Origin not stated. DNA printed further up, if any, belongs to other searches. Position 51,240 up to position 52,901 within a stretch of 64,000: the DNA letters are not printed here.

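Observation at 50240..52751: WbpG-type sugar amidotransferase paired with an amidase-signature (GatA-like) enzyme instead of HisH/HisF paralogues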

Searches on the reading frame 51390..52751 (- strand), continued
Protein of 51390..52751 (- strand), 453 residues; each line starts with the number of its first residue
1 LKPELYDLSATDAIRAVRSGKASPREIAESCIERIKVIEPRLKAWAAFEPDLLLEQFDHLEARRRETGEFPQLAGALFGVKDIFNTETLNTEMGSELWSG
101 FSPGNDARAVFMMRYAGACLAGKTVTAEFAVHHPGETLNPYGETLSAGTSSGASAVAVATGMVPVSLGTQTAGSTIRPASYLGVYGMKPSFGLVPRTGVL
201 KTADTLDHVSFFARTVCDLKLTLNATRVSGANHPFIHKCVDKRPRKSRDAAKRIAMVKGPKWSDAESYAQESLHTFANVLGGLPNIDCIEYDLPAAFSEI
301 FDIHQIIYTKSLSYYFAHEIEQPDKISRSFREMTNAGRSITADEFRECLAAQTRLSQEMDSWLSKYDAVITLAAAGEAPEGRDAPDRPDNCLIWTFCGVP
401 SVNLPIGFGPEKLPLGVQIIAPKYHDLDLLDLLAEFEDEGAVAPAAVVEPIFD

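Call 67: search_solved_structures(query=L045:562-2043:-, max_evalue=1e-60, show_alignments=5)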
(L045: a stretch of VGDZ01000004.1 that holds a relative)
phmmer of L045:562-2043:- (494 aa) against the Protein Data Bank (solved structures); distinct sequences matched with E-value up to 1e-60: 7.
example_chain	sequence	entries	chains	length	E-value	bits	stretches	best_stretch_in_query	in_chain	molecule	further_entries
4wj3_A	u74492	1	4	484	5.7e-159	533.2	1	6-474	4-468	Glutamyl-tRNA(Gln) amidotransferase subunit A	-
3h0l_A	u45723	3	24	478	6.2e-142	477.1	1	10-471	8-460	Glutamyl-tRNA(Gln) amidotransferase subunit A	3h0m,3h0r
2df4_A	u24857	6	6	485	1.8e-140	472.3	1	17-485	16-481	Glutamyl-tRNA(Gln) amidotransferase subunit A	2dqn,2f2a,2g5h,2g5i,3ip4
3al0_A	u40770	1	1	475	2e-126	425.9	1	70-480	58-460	Glutamyl-tRNA(Gln) amidotransferase subunit A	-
2gi3_A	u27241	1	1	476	2.1e-126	425.9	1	70-480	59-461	Glutamyl-tRNA(Gln) amidotransferase subunit A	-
3kfu_E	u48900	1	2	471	3.5e-112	379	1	18-473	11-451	Glutamyl-tRNA(Gln) amidotransferase subunit A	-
4n0h_A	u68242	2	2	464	1.1e-78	268.5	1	64-470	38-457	Glutamyl-tRNA(Gln) amidotransferase subunit A, mitochondrial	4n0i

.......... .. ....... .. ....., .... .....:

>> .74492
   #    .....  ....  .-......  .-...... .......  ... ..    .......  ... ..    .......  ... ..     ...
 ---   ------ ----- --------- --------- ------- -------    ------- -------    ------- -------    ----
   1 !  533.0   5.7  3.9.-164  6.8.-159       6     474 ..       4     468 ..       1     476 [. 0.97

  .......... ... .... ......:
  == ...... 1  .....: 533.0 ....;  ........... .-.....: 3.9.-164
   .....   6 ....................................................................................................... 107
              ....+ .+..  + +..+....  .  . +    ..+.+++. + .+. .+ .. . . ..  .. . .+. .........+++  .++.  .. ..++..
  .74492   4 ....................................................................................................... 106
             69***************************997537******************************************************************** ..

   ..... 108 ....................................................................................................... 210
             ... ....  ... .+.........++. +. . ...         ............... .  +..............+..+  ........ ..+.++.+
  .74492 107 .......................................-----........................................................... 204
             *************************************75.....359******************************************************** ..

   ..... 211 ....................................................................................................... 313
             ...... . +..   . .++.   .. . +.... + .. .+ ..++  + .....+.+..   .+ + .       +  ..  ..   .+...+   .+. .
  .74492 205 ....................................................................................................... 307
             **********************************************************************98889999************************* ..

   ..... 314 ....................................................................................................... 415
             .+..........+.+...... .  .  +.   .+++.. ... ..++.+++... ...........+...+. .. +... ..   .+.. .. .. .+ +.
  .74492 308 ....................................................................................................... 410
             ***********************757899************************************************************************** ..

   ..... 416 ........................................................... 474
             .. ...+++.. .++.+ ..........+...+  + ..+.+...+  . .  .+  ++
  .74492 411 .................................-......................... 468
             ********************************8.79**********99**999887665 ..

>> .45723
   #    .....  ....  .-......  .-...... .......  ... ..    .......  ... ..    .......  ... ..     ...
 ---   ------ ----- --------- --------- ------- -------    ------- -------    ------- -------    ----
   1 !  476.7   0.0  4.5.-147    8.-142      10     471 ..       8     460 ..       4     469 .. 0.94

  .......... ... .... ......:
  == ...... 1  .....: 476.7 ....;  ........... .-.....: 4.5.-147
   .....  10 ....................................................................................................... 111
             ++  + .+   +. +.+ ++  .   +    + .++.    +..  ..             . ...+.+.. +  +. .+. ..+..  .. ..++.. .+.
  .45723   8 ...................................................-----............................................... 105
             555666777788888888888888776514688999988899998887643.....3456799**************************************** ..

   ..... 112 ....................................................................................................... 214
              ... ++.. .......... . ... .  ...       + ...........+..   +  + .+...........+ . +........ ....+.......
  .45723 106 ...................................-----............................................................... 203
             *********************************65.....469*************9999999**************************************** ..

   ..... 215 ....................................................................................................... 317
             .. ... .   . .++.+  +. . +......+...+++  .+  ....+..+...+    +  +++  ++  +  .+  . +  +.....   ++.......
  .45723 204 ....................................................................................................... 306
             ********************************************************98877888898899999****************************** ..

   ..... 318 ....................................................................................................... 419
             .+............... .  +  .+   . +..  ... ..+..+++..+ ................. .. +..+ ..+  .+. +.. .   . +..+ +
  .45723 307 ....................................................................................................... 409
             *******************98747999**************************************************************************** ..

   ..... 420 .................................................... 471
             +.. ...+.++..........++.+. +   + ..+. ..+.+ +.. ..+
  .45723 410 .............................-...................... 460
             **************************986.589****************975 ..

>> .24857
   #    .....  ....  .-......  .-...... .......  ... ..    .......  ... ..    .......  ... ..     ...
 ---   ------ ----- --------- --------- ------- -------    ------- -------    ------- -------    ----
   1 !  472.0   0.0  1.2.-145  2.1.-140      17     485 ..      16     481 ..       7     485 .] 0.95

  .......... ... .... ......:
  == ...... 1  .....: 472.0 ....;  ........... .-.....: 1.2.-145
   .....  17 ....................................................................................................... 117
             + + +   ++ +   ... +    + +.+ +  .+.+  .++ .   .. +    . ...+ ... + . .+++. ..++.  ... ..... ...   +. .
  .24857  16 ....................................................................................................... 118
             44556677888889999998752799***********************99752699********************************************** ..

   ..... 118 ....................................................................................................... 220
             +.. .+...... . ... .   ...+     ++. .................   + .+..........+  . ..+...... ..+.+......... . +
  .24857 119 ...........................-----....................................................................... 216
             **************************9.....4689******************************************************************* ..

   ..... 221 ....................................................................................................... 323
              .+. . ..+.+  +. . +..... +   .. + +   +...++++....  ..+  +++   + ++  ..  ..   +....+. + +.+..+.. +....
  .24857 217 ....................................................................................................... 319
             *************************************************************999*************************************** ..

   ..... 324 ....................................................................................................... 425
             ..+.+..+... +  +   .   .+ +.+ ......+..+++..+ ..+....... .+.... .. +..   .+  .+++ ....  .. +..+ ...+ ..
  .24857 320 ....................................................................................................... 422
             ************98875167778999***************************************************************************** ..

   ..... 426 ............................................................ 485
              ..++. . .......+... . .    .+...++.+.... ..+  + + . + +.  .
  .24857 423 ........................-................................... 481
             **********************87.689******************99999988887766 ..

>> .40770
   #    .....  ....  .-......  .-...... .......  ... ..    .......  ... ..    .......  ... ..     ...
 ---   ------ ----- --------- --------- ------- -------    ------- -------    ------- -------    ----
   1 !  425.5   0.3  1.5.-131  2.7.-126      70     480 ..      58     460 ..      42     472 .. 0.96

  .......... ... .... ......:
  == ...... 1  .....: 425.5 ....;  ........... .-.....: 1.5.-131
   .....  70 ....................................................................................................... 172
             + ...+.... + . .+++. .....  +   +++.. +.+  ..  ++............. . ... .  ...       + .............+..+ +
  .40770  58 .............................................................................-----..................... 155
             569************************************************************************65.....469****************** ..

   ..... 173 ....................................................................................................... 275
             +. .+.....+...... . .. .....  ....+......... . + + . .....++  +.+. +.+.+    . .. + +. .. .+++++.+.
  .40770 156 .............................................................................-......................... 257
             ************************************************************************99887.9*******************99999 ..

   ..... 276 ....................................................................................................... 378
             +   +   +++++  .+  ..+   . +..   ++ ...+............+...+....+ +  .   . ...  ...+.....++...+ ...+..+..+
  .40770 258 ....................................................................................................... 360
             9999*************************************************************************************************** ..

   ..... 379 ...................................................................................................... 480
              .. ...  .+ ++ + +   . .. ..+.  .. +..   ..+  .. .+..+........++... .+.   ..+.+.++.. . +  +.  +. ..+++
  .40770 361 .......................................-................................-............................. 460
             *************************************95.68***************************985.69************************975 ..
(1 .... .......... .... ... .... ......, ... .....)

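Call 81: fold_search(model_id=the predicted structure, library=pdb)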
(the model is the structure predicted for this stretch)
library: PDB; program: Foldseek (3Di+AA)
matches with E <= 10: 559; with E <= 0.001: 109
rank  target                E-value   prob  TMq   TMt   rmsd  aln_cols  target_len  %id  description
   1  1obi_A                2.4e-32  1.00  0.80  0.87   3.7       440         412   31  Crystal structure of the G130A mutant of Malonamidase E2 from Bradyrhizobium japonicum (released 2003-12-18)
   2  1obk_A                3.2e-32  1.00  0.80  0.87   3.6       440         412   30  crystal structure of the R158Q mutant of Malonamidase E2 from Bradyrhizobium japonicum (released 2004-02-13)
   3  1o9o_A                4.3e-32  1.00  0.80  0.88   3.7       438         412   30  Crystal structure of the S131A mutant of Malonamidase E2 complexed with malonamate from Bradyrhizobium japonicum (released 2003-12-18)
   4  1obl_A                6.4e-32  1.00  0.79  0.87   3.8       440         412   30  crystal structure of the S133A mutant of Malonamidase E2 complexed with malonate from Bradyrhizobium japonicum (released 2004-02-13)
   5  1ocl_A                8.6e-32  1.00  0.80  0.87   3.8       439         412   31  THE CRYSTAL STRUCTURE OF MALONAMIDASE E2 COMPLEXED WITH MALONATE FROM BRADYRHIZOBIUM JAPONICUM (released 2003-02-25)
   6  1obj_A                9.7e-32  1.00  0.80  0.87   3.6       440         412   31  Crystal structure of the T150A mutant of Malonamidase E2 from Bradyrhizobium japonicum (released 2003-12-18)
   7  1o9n_A                3.7e-31  1.00  0.79  0.86   3.8       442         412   30  Crystal structure of the K62A mutant of Malonamidase E2 from Bradyrhizobium japonicum (released 2003-12-18)
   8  1o9q_A                3.9e-31  1.00  0.80  0.87   3.7       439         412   30  Crystal structure of the S155C mutant of Malonamidase E2 from Bradyrhizobium japonicum (released 2003-12-18)
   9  4wj3_A                4.3e-30  1.00  0.84  0.79   3.7       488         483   21  Crystal structure of the asparagine transamidosome from Pseudomonas aeruginosa (released 2014-12-31)
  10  6c6g_A                1.7e-29  1.00  0.82  0.81   4.3       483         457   23  An unexpected vestigial protein complex reveals the evolutionary origins of an s-triazine catabolic enzyme. Inhibitor  (released 2018-03-21)
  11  3h0l_A                1.8e-29  1.00  0.82  0.77   4.0       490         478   21  Structure of trna-dependent amidotransferase gatcab from aquifex aeolicus (released 2009-07-21)
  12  6c62_A                1.9e-29  1.00  0.84  0.83   4.0       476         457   24  An unexpected vestigial protein complex reveals the evolutionary origins of an s-triazine catabolic enzyme. (released 2018-03-21)
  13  3a2q                  1.7e-28  1.00  0.81  0.76   4.4       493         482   24  Structure of 6-aminohexanoate cyclic dimer hydrolase complexed with substrate (released 2009-11-03)
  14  9a62_A                3.5e-28  1.00  0.83  0.77   3.9       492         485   23  Integrative model of GATA-GATC by crosslinking MS and deep learning (released 2024-09-18)
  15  2dc0_A                4.9e-28  1.00  0.82  0.85   3.5       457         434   24  Crystal structure of amidase (released 2007-01-02)
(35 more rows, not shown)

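Call 83: get_annotated_region(hit=H30, flank=5000)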
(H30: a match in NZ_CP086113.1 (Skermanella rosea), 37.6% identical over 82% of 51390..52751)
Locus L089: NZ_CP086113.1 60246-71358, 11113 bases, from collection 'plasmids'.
description: Skermanella rosea strain KEMB 2255-458 plasmid pSR-2, complete sequence
organism: Skermanella rosea (NCBI taxid 1817965)
taxonomy: Bacteria; Pseudomonadota; Alphaproteobacteria; Rhodospirillales; Azospirillaceae; Skermanella; Skermanella rosea
host: -; source: single cell,hydrocarbon-contaminated desert sand; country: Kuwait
typing (MOB-suite, as given by PLSDB): non-mobilizable
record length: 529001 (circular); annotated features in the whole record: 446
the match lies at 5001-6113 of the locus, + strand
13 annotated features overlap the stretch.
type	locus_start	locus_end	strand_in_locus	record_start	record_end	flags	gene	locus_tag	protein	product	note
CDS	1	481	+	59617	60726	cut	-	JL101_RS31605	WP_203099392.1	ring-opening amidohydrolase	-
CDS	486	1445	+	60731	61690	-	-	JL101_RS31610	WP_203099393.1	acetamidase/formamidase family protein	-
CDS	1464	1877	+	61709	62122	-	-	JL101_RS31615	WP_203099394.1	DUF3830 family protein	-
CDS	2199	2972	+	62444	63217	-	-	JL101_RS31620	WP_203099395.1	ABC transporter ATP-binding protein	GO:0006810 - transport [Evidence IEA]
CDS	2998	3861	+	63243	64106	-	-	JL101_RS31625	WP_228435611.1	ABC transporter permease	-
CDS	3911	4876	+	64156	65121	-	-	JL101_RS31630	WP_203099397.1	ABC transporter substrate-binding protein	-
CDS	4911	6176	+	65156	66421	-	-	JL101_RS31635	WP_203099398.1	amidase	-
CDS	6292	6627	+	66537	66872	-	-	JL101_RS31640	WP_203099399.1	cytochrome c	-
CDS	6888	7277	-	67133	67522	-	-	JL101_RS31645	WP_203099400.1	type II toxin-antitoxin system VapC family toxin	-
CDS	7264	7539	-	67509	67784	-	-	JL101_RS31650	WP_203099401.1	AbrB/MazE/SpoVT family DNA-binding domain-containing protein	-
CDS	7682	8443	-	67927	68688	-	-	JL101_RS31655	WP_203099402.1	ABC transporter ATP-binding protein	-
CDS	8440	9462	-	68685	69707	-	-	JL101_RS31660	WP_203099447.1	iron chelate uptake ABC transporter family permease subunit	-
CDS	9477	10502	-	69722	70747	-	-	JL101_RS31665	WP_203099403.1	ABC transporter substrate-binding protein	-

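Call 84: get_annotated_region(hit=H29, flank=5000)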
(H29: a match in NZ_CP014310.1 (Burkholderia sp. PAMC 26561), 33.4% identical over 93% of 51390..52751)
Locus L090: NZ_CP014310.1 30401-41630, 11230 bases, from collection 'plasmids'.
description: Burkholderia sp. PAMC 26561 plasmid unnamed3, complete sequence
organism: Burkholderia sp. PAMC 26561 (NCBI taxid 1795043)
taxonomy: Bacteria; Pseudomonadota; Betaproteobacteria; Burkholderiales; Burkholderiaceae; Burkholderia; Burkholderia sp. PAMC 26561
host: -; source: single cell,lichen; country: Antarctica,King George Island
typing (MOB-suite, as given by PLSDB): non-mobilizable
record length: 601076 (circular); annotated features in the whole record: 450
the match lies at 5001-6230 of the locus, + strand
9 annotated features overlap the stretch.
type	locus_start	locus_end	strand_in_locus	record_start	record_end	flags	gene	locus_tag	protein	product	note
CDS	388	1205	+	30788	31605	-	-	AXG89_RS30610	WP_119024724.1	IS5 family transposase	-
CDS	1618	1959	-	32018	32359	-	-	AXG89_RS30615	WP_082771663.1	helix-turn-helix domain-containing protein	-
CDS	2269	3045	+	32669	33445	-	-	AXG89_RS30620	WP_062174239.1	ABC transporter ATP-binding protein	GO:0006810 - transport [Evidence IEA]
CDS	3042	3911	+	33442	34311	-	-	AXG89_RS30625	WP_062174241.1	ABC transporter permease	-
CDS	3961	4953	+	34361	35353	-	-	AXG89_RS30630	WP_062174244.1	ABC transporter substrate-binding protein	-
CDS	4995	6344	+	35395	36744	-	-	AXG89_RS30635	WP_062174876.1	amidase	-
CDS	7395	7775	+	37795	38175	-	-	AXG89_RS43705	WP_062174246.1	site-specific integrase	-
CDS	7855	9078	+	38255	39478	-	-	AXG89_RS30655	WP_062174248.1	ISL3 family transposase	-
CDS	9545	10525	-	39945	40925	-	-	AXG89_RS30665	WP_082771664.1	alpha/beta hydrolase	-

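Call 86: search_protein_representatives(alignment_id=A2)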
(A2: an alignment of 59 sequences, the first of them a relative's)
Query: 59 sequences, 869 profile positions. Proteins with E-value up to 0.001 (for the whole library): 70715; up to 1e-10: 42570; up to 1e-30: 12258. The best 150 are listed.
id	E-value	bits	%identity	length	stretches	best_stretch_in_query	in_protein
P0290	0.0e+00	1486.5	-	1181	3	1-394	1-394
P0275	0.0e+00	1432.0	-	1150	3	10-394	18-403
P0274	0.0e+00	1431.7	-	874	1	1-865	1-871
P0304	0.0e+00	1011.3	-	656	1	213-862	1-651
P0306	1.2e-298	1009.4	-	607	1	5-601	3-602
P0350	1.2e-278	943.2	-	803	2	331-864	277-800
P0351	1.0e-269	913.6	-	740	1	157-860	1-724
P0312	7.0e-236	801.7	-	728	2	5-393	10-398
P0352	6.4e-195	666.1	-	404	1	3-395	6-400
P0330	1.1e-193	662.1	-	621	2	3-363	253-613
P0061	1.4e-178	612.1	-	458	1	413-852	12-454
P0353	4.8e-176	603.7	-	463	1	414-862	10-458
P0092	1.5e-175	602.1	-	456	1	419-863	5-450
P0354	3.9e-169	580.9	-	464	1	417-864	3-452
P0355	7.9e-163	560.0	-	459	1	415-864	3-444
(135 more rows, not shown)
